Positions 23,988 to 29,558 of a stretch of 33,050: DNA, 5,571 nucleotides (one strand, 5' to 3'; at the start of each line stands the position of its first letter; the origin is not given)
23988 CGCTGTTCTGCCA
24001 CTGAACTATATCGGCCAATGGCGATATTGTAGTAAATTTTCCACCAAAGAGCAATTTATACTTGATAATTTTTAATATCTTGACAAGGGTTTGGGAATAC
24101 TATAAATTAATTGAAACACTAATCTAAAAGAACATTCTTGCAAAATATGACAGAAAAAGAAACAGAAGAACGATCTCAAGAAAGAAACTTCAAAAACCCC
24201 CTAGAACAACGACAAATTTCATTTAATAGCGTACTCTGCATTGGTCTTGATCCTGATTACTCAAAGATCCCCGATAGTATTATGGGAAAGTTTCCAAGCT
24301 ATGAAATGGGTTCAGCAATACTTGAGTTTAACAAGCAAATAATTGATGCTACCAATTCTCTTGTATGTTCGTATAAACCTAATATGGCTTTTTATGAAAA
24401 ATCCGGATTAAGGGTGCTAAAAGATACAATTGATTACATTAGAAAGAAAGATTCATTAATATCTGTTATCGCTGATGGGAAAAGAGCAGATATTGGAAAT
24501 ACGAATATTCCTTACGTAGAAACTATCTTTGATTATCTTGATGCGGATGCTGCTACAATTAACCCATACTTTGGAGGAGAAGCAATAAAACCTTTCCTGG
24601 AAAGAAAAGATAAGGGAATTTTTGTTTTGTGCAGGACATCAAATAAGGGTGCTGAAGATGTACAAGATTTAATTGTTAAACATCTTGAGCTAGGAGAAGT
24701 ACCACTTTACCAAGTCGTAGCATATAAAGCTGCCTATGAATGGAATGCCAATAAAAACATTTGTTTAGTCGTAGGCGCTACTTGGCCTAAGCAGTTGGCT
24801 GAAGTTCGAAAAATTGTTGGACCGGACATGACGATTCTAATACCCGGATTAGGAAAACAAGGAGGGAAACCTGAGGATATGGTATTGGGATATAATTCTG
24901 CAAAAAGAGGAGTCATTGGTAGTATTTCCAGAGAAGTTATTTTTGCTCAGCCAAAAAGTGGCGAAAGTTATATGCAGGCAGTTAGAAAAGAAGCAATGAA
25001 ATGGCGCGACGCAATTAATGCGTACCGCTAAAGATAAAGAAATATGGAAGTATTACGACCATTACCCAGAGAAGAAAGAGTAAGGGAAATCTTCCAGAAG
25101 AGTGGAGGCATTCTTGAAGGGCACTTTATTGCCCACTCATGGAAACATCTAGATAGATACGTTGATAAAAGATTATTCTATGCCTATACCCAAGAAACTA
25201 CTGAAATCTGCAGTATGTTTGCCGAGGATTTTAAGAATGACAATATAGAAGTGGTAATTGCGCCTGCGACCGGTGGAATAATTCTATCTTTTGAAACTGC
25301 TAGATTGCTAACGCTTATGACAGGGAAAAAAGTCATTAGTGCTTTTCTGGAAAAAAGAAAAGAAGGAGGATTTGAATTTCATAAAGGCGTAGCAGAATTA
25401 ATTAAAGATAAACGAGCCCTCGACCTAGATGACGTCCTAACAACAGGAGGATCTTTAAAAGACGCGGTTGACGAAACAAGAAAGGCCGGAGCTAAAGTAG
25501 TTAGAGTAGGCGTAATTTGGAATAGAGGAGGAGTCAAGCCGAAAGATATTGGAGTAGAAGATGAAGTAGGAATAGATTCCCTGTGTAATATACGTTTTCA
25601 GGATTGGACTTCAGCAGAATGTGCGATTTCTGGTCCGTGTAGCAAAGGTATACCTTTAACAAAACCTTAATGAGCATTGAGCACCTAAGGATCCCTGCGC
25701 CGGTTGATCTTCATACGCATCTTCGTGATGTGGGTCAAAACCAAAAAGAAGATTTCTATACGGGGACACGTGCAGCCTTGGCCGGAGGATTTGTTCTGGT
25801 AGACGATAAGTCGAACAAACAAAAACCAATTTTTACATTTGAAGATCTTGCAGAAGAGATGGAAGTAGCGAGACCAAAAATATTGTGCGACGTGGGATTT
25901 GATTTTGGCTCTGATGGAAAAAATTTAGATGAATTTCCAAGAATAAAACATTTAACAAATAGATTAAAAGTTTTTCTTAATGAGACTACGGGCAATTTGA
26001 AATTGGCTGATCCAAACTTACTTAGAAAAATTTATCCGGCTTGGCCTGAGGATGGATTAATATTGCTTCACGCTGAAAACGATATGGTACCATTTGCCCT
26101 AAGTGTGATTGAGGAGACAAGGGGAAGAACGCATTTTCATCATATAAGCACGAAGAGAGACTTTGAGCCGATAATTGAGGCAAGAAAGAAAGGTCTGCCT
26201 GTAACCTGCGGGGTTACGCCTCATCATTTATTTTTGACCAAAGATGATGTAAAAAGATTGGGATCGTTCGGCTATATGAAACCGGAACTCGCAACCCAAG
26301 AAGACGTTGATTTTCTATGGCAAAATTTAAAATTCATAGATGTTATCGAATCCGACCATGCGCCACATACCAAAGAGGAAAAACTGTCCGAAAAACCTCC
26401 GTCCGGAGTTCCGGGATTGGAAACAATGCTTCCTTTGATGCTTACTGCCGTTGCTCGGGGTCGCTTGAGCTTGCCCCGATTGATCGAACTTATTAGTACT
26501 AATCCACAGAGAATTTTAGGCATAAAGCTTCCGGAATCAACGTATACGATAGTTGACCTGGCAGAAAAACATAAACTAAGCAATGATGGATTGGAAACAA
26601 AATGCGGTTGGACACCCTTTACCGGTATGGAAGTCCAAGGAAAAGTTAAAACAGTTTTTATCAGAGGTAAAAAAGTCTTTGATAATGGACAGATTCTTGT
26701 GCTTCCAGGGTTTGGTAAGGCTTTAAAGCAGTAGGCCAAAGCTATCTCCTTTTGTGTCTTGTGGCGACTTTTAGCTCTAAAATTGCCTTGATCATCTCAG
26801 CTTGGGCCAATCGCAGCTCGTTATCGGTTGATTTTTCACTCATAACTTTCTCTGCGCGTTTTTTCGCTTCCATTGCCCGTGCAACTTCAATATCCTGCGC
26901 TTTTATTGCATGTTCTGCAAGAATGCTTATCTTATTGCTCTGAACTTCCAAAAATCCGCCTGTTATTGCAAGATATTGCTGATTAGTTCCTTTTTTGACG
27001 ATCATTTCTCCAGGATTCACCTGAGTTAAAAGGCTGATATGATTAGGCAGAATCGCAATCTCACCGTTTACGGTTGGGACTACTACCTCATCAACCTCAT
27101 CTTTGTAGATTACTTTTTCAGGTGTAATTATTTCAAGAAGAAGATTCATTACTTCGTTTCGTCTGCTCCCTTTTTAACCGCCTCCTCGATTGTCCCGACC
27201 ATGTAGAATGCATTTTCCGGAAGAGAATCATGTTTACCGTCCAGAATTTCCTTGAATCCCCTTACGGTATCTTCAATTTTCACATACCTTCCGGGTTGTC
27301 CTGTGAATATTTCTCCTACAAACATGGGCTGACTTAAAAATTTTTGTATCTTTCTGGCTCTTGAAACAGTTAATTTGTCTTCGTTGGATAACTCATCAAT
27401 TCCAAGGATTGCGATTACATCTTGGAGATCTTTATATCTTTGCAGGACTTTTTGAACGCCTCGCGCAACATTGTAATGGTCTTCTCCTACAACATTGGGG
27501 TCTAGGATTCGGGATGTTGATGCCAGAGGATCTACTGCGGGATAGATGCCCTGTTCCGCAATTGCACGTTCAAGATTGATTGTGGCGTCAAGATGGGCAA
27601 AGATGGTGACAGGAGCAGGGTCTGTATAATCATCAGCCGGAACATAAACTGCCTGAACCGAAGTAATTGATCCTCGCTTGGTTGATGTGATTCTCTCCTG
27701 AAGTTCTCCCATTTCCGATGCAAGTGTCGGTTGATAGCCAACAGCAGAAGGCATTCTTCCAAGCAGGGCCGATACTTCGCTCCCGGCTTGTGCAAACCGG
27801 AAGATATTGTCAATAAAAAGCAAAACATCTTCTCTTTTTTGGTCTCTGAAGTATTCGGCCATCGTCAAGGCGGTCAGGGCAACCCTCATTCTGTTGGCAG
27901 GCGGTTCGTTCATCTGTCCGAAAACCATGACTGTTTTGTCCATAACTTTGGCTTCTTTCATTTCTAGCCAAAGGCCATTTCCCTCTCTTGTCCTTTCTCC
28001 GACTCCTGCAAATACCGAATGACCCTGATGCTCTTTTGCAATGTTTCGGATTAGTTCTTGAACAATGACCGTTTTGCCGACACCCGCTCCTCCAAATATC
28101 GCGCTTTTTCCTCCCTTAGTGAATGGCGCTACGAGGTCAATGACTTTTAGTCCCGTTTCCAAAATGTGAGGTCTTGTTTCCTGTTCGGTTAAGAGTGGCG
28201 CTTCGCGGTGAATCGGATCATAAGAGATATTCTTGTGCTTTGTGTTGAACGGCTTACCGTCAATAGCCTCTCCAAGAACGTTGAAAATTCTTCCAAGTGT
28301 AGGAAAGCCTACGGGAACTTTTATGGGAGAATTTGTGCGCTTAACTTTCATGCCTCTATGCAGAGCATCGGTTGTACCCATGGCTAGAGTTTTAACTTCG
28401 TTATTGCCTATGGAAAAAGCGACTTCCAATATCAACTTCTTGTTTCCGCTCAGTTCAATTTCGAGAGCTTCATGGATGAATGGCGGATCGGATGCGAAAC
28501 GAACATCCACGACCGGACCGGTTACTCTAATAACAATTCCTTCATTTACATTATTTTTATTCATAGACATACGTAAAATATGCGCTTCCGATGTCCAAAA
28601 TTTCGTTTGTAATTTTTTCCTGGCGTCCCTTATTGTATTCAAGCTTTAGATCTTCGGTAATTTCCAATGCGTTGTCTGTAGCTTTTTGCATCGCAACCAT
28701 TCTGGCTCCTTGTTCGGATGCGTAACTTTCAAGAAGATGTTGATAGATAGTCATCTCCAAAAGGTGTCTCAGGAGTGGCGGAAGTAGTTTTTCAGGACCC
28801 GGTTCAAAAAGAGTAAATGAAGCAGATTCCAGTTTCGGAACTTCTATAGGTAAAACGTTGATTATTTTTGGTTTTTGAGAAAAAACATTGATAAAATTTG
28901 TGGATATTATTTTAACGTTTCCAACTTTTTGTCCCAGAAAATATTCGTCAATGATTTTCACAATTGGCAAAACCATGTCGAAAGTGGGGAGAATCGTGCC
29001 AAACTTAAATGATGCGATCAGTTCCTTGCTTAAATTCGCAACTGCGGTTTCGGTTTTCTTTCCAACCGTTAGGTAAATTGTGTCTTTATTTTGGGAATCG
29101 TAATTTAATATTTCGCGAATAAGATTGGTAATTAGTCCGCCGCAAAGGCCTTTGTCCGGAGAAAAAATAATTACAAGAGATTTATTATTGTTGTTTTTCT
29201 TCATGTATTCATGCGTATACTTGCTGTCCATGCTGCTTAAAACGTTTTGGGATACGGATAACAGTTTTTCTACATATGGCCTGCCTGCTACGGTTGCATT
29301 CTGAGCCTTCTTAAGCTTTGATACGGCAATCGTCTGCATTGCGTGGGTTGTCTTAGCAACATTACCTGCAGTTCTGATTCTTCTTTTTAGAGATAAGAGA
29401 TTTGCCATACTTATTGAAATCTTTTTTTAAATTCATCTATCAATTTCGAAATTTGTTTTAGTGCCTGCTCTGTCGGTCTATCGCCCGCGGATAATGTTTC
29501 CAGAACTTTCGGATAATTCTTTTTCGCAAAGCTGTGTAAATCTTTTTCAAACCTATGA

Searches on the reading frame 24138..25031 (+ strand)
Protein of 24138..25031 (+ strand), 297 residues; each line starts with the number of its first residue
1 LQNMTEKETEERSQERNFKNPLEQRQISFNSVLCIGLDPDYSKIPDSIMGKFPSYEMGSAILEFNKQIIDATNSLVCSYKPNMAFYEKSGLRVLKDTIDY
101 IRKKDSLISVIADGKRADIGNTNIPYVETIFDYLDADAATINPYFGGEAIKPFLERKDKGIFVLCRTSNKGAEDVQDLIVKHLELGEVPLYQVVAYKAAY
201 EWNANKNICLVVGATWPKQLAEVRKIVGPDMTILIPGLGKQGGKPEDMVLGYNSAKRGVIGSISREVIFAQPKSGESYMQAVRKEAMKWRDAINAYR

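Call 4: search_protein_families(library=pfam, proteins=[window:24138-25031:+], max_evalue=0.01)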
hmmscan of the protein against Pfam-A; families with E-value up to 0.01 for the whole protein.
window:24138-25031:+ (297 aa): 1 family
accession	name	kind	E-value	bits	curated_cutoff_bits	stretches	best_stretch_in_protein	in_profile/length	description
PF00215.30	OMPdecase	-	5.9e-28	98.7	27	1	32-271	2-212/221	Orotidine 5'-phosphate decarboxylase / HUMPS family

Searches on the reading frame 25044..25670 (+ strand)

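Call 4: search_protein_families(library=pfam, proteins=[window:25044-25670:+], max_evalue=0.01)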
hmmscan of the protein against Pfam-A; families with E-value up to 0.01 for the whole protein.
window:25044-25670:+ (208 aa): 1 family
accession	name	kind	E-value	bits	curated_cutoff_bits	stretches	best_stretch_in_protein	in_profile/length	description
PF00156.33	Pribosyltran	-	7.4e-12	45.3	26.3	1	61-165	24-130/158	Phosphoribosyl transferase domain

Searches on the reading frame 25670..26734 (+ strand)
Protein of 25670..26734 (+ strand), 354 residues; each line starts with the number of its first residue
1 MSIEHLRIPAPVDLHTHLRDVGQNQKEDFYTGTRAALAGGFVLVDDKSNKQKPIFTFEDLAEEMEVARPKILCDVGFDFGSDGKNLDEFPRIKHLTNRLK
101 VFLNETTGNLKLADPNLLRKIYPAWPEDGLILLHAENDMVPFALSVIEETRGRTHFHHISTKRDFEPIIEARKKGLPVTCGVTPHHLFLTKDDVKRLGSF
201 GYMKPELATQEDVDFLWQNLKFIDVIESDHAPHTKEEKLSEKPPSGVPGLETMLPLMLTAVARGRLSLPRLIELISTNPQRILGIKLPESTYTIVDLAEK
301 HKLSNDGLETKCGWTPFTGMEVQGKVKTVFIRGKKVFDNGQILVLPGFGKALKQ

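Call 5: search_protein_families(library=pfam, proteins=[window:25670-26734:+], max_evalue=0.01)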
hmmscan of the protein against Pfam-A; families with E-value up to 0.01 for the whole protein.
window:25670-26734:+ (354 aa): 1 family
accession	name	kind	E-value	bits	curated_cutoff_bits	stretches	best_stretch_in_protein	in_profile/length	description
PF01979.26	Amidohydro_1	-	3.7e-06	26.9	25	0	8-66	3-73/345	Amidohydrolase family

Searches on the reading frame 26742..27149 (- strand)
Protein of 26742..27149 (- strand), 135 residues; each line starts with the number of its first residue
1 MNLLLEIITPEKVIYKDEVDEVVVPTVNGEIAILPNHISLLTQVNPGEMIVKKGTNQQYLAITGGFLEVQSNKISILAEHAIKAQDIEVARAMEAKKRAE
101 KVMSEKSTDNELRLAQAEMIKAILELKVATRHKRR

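Call 5: search_protein_families(library=pfam, proteins=[window:26742-27149:-], max_evalue=0.01)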
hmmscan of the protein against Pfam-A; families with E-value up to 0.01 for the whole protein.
window:26742-27149:- (135 aa): 2 families
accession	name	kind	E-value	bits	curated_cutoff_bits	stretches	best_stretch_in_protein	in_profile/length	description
PF02823.21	ATP-synt_DE_N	-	3.7e-28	97.8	27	1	5-81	3-80/80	ATP synthase, Delta/Epsilon chain, beta-sandwich domain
PF00401.25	ATP-synt_DE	-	8.7e-08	32.6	24.6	1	86-129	2-46/47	ATP synthase, Delta/Epsilon chain, long alpha-helix domain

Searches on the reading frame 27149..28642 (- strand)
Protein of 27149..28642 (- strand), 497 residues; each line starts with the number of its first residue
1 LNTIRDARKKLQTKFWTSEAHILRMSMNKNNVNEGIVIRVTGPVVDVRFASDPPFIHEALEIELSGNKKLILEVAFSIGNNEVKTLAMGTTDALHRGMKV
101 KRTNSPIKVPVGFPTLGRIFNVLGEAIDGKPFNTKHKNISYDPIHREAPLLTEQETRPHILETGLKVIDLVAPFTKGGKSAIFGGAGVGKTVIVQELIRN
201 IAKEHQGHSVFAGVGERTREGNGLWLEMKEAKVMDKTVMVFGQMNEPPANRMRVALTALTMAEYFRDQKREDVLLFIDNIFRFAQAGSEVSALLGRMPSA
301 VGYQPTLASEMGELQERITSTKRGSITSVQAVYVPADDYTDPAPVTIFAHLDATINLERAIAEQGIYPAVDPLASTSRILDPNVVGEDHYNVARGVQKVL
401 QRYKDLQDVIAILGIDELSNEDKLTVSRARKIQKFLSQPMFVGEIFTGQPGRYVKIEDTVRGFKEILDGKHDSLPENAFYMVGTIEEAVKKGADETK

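Call 5: search_protein_families(library=pfam, proteins=[window:27149-28642:-], max_evalue=0.01)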
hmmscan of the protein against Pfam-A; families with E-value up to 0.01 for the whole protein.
window:27149-28642:- (497 aa): 6 families
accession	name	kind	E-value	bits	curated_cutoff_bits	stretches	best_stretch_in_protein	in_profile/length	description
PF00006.31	ATP-synt_ab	-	1.5e-75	253.9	29.5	1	164-377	1-213/213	ATP synthase alpha/beta family, nucleotide-binding domain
PF22919.1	ATP-synt_VA_C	-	9.5e-16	58.1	24.7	1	382-450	5-75/101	C-terminal domain of V and A type ATP synthase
PF02874.29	ATP-synt_ab_N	-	2.4e-14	54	20.9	1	37-104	1-69/69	ATP synthase alpha/beta family, beta-barrel domain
PF13481.12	AAA_25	-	0.0013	18.8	27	1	174-255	29-108/195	AAA domain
PF01637.24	ATPase_2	-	0.0014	18.9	33.2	1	181-293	24-131/225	ATPase domain predominantly from Archaea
PF13191.12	AAA_16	-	0.0056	17.6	32.6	0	182-207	29-58/167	AAA ATPase domain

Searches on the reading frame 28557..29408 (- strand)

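Call 5: search_protein_families(library=pfam, proteins=[window:28557-29408:-], max_evalue=0.01)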
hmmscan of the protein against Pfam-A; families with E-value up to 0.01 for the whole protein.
window:28557-29408:- (283 aa): 1 family
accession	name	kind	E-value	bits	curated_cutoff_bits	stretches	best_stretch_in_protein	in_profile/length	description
PF00231.24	ATP-synt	-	1.2e-70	238.9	39.9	1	4-275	2-280/285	ATP synthase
